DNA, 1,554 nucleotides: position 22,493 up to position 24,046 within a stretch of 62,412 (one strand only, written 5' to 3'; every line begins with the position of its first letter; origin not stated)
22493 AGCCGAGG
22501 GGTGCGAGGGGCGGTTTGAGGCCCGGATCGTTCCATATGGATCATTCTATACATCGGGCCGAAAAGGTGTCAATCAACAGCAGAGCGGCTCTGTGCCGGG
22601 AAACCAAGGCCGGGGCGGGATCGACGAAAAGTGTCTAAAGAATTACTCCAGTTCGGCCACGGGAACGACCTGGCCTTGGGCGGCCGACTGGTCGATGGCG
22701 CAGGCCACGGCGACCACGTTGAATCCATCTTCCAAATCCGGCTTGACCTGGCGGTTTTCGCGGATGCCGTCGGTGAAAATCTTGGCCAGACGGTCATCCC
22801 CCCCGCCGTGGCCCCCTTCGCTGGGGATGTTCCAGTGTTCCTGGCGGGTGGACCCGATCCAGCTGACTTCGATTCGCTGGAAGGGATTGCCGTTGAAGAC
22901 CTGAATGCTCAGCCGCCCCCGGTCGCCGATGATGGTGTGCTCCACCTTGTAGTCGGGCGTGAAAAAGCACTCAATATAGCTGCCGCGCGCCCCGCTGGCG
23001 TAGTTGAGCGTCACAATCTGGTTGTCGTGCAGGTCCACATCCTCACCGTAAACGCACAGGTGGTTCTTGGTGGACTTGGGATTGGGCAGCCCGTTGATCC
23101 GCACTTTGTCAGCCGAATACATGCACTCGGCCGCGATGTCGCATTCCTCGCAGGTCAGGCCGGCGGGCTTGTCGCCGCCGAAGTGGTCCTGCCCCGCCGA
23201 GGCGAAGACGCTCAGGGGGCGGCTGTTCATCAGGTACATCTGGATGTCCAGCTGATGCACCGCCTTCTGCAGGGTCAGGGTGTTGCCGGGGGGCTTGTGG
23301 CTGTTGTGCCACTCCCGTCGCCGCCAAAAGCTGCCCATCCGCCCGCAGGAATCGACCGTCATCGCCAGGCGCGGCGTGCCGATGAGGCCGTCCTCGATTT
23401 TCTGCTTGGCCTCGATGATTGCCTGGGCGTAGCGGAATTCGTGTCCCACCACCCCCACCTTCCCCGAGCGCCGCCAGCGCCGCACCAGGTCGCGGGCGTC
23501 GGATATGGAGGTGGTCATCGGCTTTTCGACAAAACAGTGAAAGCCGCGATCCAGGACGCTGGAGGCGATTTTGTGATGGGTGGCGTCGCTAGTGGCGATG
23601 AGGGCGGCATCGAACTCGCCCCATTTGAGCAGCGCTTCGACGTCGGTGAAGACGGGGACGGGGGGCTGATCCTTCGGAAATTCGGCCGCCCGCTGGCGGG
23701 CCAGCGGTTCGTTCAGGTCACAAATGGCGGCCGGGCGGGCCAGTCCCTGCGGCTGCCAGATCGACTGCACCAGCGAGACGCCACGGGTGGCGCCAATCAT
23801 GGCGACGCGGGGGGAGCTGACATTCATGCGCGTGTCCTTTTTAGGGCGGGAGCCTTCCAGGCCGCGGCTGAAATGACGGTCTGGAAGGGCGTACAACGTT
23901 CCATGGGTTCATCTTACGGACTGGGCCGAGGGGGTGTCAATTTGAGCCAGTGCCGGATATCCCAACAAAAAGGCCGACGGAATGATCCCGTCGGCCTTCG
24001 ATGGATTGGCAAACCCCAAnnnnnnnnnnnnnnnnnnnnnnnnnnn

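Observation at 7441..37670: Window-wide design rule: intergenic hairpins whose arms are tandem heptanucleotides (STRR-like), in several sequence families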

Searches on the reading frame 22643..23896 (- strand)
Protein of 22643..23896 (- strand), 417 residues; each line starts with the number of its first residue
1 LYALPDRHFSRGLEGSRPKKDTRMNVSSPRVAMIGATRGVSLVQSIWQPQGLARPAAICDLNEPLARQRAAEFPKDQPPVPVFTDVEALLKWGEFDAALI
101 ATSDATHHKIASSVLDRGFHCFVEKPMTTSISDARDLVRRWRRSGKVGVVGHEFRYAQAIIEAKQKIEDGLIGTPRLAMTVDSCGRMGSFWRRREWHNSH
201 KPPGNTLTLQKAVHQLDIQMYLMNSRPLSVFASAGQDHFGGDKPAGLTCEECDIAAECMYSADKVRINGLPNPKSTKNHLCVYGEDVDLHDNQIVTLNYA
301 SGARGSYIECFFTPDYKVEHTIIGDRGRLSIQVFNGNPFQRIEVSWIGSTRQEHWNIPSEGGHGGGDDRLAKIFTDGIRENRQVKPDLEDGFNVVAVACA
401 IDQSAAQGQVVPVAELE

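Call 10: search_protein_families(library=pfam, proteins=[window:22643-23896:-])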
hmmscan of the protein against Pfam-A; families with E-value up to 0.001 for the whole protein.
window:22643-23896:- (417 aa): 3 families
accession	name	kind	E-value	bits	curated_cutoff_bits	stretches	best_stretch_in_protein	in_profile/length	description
PF01408.29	GFO_IDH_MocA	-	3.6e-18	66.8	24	1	30-152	2-120/120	Oxidoreductase family, NAD-binding Rossmann fold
PF02894.22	GFO_IDH_MocA_C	-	3.1e-17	63.5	22.9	1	164-413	1-218/218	Oxidoreductase family, C-terminal alpha/beta domain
PF22725.1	GFO_IDH_MocA_C3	-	6.1e-12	46.1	27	1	162-329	3-123/124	GFO/IDH/MocA C-terminal domain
